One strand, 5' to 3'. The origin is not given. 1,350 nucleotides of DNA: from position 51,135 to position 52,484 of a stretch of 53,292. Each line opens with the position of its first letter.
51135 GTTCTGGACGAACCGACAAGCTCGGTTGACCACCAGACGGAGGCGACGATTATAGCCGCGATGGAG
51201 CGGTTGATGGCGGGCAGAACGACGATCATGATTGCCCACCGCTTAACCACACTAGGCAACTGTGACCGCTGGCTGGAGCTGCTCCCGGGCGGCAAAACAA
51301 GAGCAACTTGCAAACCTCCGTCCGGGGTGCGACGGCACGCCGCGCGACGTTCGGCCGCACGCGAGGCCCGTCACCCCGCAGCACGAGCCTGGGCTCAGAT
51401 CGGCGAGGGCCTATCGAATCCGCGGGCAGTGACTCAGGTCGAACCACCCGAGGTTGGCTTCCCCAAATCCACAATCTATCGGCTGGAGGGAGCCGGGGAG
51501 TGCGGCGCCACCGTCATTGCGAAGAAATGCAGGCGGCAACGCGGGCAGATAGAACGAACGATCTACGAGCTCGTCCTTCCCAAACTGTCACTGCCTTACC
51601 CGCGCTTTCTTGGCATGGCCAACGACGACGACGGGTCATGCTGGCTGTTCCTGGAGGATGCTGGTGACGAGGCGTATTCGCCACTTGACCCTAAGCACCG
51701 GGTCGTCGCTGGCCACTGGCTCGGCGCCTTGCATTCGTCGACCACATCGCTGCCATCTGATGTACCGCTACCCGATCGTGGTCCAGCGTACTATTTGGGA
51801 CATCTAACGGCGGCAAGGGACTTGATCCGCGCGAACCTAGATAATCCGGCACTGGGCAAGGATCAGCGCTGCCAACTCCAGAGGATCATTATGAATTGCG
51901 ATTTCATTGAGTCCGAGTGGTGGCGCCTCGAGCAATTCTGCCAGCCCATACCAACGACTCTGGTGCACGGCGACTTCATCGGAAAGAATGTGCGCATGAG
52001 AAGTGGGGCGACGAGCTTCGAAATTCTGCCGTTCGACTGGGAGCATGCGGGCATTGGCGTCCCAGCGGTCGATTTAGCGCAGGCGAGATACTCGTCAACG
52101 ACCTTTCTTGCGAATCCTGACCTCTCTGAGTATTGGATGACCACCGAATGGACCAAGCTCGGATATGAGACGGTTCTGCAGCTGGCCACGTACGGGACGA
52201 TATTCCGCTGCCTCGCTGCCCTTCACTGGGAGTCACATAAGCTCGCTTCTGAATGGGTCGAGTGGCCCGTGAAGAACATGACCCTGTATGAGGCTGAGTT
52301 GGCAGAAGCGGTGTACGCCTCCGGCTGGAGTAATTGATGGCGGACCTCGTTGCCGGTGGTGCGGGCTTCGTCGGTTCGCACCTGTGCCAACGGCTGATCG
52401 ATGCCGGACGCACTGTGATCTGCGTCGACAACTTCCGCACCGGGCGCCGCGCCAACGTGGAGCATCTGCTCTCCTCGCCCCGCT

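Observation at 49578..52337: ABC exporter fused in one ORF to an aminoglycoside-phosphotransferase-like kinase domain, inside a glycan operon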

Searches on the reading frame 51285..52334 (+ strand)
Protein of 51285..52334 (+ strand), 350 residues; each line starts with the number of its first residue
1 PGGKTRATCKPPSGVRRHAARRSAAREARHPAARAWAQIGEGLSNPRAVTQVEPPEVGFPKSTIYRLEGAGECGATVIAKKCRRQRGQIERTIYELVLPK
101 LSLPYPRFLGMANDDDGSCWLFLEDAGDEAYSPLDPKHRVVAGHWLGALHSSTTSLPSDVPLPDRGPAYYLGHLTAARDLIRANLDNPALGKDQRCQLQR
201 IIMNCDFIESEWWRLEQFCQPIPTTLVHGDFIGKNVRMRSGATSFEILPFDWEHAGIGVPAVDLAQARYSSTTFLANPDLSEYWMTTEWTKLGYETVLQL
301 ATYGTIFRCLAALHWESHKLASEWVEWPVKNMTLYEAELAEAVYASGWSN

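Call 6: find_homologous_proteins(query=window:51285-52334:+, max_evalue=0.001)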
Query window:51285-52334:+ (350 aa): 653 proteins with E <= 0.001 among 7911 candidates; the best 120 are listed.
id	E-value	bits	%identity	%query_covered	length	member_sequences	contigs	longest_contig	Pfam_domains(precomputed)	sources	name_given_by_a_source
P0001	4.8e-207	705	98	86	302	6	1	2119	PF01636.30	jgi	-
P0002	4.3e-205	699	85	100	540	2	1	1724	PF00005.34,PF01636.30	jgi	jgi:ABC-type multidrug transport system ATPase subunit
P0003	2.2e-204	697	85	100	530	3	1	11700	PF00005.34,PF13304.13,PF01636.30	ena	-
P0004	2.2e-201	687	85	100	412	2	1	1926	PF01636.30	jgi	jgi:aminoglycoside phosphotransferase (APT) family kinase protein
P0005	2.4e-162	558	69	100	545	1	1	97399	PF00005.34,PF01636.30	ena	-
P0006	3.3e-160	551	67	99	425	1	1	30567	PF00005.34,PF01636.30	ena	-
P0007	1.5e-159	549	73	92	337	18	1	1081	PF01636.30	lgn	-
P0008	1.3e-155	536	81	78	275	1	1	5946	PF01636.30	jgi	-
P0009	1.5e-152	526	70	92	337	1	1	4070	PF01636.30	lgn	-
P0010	4.5e-146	505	67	92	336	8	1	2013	PF01636.30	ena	-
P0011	5.3e-146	504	67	92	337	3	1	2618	PF01636.30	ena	-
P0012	5.7e-144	498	87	68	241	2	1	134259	PF01636.30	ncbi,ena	-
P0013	2.6e-142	492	67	91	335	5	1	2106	PF01636.30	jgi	jgi:aminoglycoside phosphotransferase (APT) family kinase protein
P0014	2.3e-137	476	66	92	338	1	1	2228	PF01636.30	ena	-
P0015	3.6e-136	472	67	89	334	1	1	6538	PF01636.30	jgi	jgi:Ser/Thr protein kinase RdoA (MazF antagonist)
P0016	1.1e-132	461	63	93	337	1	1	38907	PF01636.30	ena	-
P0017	5.4e-132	458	68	80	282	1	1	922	PF01636.30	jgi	jgi:Ser/Thr protein kinase RdoA (MazF antagonist)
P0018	2.4e-131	456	61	92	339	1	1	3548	PF01636.30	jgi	-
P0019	2.5e-128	446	63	92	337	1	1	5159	PF01636.30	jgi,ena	-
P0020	2.3e-121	423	60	92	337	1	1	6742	PF01636.30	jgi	-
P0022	2.1e-100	354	51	93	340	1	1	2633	PF01636.30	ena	-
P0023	3.5e-89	318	46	91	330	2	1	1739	PF01636.30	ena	-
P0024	1.5e-88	315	48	91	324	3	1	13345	PF01636.30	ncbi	-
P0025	1.6e-88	315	47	92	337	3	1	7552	PF01636.30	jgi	jgi:hypothetical protein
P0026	1.2e-84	303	45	91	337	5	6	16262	PF01636.30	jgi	jgi:hypothetical protein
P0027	1.8e-84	302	45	91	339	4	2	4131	PF01636.30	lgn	-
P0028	4.6e-84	301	46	91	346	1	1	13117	PF01636.30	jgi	jgi:hypothetical protein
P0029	6.0e-84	300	46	86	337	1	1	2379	PF01636.30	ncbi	-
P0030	1.8e-83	299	45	91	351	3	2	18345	PF01636.30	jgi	-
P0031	2.1e-83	298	45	91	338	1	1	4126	PF01636.30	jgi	jgi:hypothetical protein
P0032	3.1e-83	298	45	91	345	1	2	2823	PF01636.30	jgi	jgi:hypothetical protein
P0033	1.8e-82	295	44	92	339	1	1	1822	PF01636.30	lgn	-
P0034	2.1e-82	295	43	95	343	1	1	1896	PF01636.30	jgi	-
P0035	7.3e-82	293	44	92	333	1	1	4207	PF01636.30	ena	-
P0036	1.4e-81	292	44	91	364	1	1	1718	PF01636.30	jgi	-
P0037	1.8e-80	289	43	92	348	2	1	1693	PF01636.30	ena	-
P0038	2.1e-80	289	44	92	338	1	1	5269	PF01636.30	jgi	jgi:hypothetical protein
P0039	3.2e-80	288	43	92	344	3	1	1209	PF01636.30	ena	-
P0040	3.5e-80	288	41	94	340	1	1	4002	PF01636.30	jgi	-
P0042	3.8e-80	288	42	91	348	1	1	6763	PF01636.30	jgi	jgi:Phosphotransferase enzyme family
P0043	4.1e-80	288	42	92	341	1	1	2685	PF01636.30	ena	-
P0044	7.3e-80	287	45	90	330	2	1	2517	PF01636.30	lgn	-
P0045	2.0e-79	285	45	92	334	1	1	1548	PF01636.30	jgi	jgi:Phosphotransferase enzyme family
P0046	3.0e-79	285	43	98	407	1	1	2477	PF01636.30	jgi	jgi:aminoglycoside phosphotransferase (APT) family kinase protein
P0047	4.9e-79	284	43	92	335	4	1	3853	PF02958.27,PF01636.30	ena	-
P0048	5.1e-79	284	47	91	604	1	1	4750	PF00005.34,PF01636.30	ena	-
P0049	8.3e-79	283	45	93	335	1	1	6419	PF01636.30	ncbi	-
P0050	3.2e-78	281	43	91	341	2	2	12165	PF01636.30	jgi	jgi:hypothetical protein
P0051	3.8e-78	281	44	99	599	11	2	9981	PF00005.34,PF01636.30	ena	-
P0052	2.0e-77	279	40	91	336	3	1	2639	PF01636.30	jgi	jgi:hypothetical protein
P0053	3.3e-77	278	43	92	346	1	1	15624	PF01636.30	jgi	jgi:hypothetical protein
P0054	3.5e-77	278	44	92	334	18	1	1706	PF02958.27,PF01636.30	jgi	-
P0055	4.1e-77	278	43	92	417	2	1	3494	PF01636.30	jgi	jgi:hypothetical protein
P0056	5.1e-77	278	42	91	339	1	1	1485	PF01636.30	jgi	-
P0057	6.7e-77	277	46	82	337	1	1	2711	PF01636.30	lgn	-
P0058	7.5e-77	277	42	91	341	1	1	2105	PF01636.30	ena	-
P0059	1.5e-76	276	40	91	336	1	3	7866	PF01636.30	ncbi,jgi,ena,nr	ncbi:MAG TPA: aminoglycoside phosphotransferase family protein [Pyrinomonadaceae bacterium]|nr:amino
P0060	2.6e-76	275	47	83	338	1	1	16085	PF01636.30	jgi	jgi:hypothetical protein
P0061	3.0e-76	275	41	94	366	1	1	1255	PF01636.30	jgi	jgi:hypothetical protein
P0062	6.2e-76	274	47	80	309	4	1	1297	PF01636.30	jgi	-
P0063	7.9e-76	274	44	92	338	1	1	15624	PF01636.30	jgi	jgi:hypothetical protein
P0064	8.5e-76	273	43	91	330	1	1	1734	PF01636.30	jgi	jgi:aminoglycoside phosphotransferase (APT) family kinase protein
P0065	9.7e-76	273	43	92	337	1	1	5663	PF01636.30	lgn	-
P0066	1.0e-75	273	42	93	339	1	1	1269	PF01636.30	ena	-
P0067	1.2e-75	273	41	92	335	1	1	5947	PF01636.30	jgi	jgi:Phosphotransferase enzyme family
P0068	1.8e-75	272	44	93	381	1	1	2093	PF01636.30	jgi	jgi:hypothetical protein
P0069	2.6e-75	272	43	95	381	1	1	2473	PF01636.30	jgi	-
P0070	2.6e-75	272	43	94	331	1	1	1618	PF01636.30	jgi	-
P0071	3.0e-75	272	42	93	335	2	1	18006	PF01636.30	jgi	jgi:hypothetical protein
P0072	4.8e-75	271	44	91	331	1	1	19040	PF02958.27,PF01636.30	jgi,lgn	jgi:hypothetical protein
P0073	5.7e-75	271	42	94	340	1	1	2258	PF01636.30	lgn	-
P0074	6.2e-75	271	43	91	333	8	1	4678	PF01636.30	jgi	-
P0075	8.1e-75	270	40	91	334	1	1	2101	PF01636.30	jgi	-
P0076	1.2e-74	270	45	91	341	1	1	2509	PF01636.30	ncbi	-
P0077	1.4e-74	270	43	92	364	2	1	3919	PF01636.30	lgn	-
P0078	2.0e-74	269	42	91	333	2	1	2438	PF01636.30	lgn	-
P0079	2.2e-74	269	46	82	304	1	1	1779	PF01636.30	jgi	jgi:hypothetical protein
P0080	2.3e-74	269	43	91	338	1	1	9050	PF01636.30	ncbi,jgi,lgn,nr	ncbi:MAG TPA: phosphotransferase [Gemmataceae bacterium]|nr:phosphotransferase [Gemmataceae bacteriu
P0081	2.9e-74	268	43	91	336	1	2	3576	PF01636.30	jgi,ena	-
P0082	3.9e-74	268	41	92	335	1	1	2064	PF01636.30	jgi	jgi:hypothetical protein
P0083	4.1e-74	268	39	93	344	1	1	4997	PF01636.30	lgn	-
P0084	4.6e-74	268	42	94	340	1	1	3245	PF01636.30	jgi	jgi:Phosphotransferase enzyme family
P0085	6.3e-74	267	43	92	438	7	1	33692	PF01636.30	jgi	jgi:hypothetical protein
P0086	9.9e-74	267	48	82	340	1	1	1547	PF01636.30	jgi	jgi:hypothetical protein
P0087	1.2e-73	266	40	92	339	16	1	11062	PF01636.30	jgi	jgi:hypothetical protein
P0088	1.4e-73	266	39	91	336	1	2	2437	PF01636.30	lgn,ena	-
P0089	1.4e-73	266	41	91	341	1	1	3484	PF02958.27,PF01636.30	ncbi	-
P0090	1.6e-73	266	40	95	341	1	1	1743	PF01636.30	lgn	-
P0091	1.6e-73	266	42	97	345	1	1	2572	PF01636.30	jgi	jgi:thiamine kinase-like enzyme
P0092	1.9e-73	266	41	92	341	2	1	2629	PF01636.30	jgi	jgi:hypothetical protein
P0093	2.0e-73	266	43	95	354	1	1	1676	PF01636.30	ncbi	-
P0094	2.2e-73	266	43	91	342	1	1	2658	PF01636.30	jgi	-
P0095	2.5e-73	265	44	85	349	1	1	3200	PF01636.30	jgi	jgi:hypothetical protein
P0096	2.5e-73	265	44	91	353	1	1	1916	PF01636.30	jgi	jgi:Phosphotransferase enzyme family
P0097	2.7e-73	265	44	91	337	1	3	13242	PF01636.30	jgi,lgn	jgi:hypothetical protein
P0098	3.2e-73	265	39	91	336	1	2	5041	PF01636.30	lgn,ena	-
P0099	3.5e-73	265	42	91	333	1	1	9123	PF01636.30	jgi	jgi:hypothetical protein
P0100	3.6e-73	265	41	91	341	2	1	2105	PF01636.30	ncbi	-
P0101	4.2e-73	265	42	92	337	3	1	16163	PF01636.30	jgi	jgi:hypothetical protein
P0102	4.8e-73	264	41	92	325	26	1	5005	PF01636.30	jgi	-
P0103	5.2e-73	264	41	94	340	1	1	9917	PF01636.30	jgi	jgi:hypothetical protein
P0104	6.1e-73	264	41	91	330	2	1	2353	PF01636.30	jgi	jgi:hypothetical protein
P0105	6.2e-73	264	44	92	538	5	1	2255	PF00005.34,PF01636.30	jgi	-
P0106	6.5e-73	264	45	86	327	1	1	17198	PF01636.30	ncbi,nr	ncbi:MAG: aminoglycoside phosphotransferase family protein [Chloroflexi bacterium]|nr:aminoglycoside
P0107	7.1e-73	264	41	93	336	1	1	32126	PF01636.30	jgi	jgi:Phosphotransferase enzyme family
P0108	7.9e-73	264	44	91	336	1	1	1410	PF01636.30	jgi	jgi:hypothetical protein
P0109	9.5e-73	263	42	92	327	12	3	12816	PF01636.30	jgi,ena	-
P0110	1.2e-72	263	41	91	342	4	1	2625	PF01636.30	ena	-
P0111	1.2e-72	263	43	91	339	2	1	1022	PF01636.30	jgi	-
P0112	1.4e-72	263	42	90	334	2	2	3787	PF01636.30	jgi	-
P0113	1.4e-72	263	42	95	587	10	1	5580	PF01636.30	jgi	-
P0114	1.5e-72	263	42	92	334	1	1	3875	PF02958.27,PF01636.30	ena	-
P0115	1.7e-72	263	43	94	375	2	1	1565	PF01636.30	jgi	jgi:phosphotransferase family enzyme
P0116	2.0e-72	262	43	91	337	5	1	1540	PF01636.30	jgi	-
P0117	2.6e-72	262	42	91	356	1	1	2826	PF01636.30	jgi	-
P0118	3.3e-72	262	41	91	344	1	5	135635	PF01636.30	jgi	jgi:hypothetical protein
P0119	4.8e-72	261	45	91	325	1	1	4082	PF01636.30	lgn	-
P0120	5.9e-72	261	44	90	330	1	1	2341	PF01636.30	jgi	jgi:aminoglycoside phosphotransferase (APT) family kinase protein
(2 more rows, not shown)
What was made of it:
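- Some sources name relatives 'Ser/Thr protein kinase RdoA' (call 6).
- Tried and rejected: The first protein search suggested that most relatives are standalone (call 6).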

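Call 7: search_solved_structures(query=window:51285-52334:+, max_evalue=1, show_alignments=2)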
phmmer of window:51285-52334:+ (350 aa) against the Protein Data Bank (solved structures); distinct sequences matched with E-value up to 1: 1.
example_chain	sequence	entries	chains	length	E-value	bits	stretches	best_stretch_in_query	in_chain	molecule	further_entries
7f0a_A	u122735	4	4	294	0.3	13.3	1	222-268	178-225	Capreomycin phosphotransferase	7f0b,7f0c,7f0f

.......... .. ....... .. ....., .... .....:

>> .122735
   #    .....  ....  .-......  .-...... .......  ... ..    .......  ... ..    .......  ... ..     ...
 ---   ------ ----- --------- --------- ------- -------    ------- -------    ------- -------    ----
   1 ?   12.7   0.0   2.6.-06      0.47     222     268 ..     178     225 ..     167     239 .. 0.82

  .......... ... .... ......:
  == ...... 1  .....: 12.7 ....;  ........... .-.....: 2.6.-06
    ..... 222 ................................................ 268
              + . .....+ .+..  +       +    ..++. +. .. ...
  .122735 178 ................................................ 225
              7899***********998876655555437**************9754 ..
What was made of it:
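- Tried and rejected: Sequence search of the kinase domain against PDB: only one marginal hit, E 0.3 (call 7), so fold comparison was needed.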

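Call 8: find_encoding_contigs(protein=P0005, flank=10000, max_places=3)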
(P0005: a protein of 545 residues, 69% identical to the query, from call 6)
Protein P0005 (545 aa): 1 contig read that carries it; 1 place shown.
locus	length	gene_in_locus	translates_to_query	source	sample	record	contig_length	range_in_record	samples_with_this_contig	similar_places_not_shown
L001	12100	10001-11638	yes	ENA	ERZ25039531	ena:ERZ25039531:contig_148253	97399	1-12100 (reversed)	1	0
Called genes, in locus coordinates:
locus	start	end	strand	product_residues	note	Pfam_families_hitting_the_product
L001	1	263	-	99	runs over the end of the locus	PF13396:PLDc_N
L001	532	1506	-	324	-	PF01041:DegT_DnrJ_EryC1 (weak), PF03841:SelA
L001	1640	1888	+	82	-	-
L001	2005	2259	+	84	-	-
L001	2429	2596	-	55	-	-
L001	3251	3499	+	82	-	PF04542:Sigma70_r2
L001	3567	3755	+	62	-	PF08281:Sigma70_r4_2, PF04545:Sigma70_r4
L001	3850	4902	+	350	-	-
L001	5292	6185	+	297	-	PF03721:UDPG_MGDP_dh_N, PF00984:UDPG_MGDP_dh, PF03720:UDPG_MGDP_dh_C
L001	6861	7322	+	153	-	-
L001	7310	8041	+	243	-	PF00535:Glycos_transf_2, PF10111:Glyco_tranf_2_2 (weak), PF13641:Glyco_tranf_2_3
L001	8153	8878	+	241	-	-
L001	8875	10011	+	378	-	PF00664:ABC_membrane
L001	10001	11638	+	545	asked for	PF00005:ABC_tran, PF01636:APH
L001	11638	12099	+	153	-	PF01370:Epimerase, PF16363:GDP_Man_Dehyd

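Call 9: find_encoding_contigs(protein=P0003, flank=10000, max_places=3)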
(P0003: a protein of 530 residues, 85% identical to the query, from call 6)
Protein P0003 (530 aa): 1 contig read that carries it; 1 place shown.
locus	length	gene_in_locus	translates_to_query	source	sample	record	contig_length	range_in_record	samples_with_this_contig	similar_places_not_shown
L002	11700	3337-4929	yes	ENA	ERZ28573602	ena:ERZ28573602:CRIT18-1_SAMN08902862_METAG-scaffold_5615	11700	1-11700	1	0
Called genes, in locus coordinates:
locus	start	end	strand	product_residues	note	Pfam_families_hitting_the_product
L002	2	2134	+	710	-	?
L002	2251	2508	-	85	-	-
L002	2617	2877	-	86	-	-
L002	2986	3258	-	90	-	-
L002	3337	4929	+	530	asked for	PF00005:ABC_tran, PF13304:AAA_21 (faint), PF01636:APH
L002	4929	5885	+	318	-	PF01073:3Beta_HSD, PF01370:Epimerase, PF04321:RmlD_sub_bind, PF07993:NAD_binding_4 (faint), PF16363:GDP_Man_Dehyd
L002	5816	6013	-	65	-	-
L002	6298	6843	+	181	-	PF01370:Epimerase, PF02719:Polysacc_synt_2 (weak), PF16363:GDP_Man_Dehyd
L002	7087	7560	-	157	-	PF08020:DUF1706 (weak), PF11716:MDMPI_N, PF12867:DinB_2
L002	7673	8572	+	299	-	PF13302:Acetyltransf_3, PF00583:Acetyltransf_1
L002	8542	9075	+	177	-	-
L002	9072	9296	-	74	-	-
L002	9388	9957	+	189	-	-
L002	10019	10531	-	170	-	PF15956:DUF4760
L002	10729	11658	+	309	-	PF00296:Bac_luciferase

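Call 10: find_encoding_contigs(protein=P0016, flank=10000, max_places=3)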
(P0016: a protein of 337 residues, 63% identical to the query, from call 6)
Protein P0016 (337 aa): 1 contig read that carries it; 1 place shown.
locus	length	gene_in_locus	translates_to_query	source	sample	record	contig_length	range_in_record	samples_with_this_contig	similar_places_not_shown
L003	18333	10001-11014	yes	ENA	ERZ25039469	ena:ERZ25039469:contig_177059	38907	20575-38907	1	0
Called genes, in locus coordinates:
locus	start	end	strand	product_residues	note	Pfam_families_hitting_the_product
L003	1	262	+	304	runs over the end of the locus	PF02541:Ppx-GppA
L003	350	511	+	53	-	-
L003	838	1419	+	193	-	PF13188:PAS_8 (weak), PF08448:PAS_4, PF13426:PAS_9 (weak), PF08447:PAS_3 (weak)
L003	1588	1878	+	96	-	PF00196:GerE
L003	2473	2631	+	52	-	-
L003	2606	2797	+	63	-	-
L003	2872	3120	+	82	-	PF08281:Sigma70_r4_2, PF04545:Sigma70_r4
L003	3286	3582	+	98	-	-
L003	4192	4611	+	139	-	PF03721:UDPG_MGDP_dh_N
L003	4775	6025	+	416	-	PF00984:UDPG_MGDP_dh, PF03720:UDPG_MGDP_dh_C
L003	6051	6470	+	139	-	-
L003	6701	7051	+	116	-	PF00535:Glycos_transf_2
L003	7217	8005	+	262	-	-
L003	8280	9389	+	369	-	PF00664:ABC_membrane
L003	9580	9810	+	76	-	PF00005:ABC_tran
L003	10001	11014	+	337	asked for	PF01636:APH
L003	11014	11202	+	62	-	PF01370:Epimerase, PF16363:GDP_Man_Dehyd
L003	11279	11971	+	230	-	PF01370:Epimerase, PF04321:RmlD_sub_bind, PF16363:GDP_Man_Dehyd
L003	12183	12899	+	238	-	PF01073:3Beta_HSD, PF01370:Epimerase, PF02719:Polysacc_synt_2, PF04321:RmlD_sub_bind, PF07993:NAD_binding_4 (weak), PF16363:GDP_Man_Dehyd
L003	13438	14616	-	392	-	PF00723:Glyco_hydro_15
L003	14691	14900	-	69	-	PF19291:TREH_N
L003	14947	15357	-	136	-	PF02781:G6PD_C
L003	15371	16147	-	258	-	PF02517:Rce1-like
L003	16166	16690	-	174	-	PF10081:Abhydrolase_9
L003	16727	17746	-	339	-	PF10081:Abhydrolase_9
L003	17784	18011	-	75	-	-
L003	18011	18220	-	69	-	-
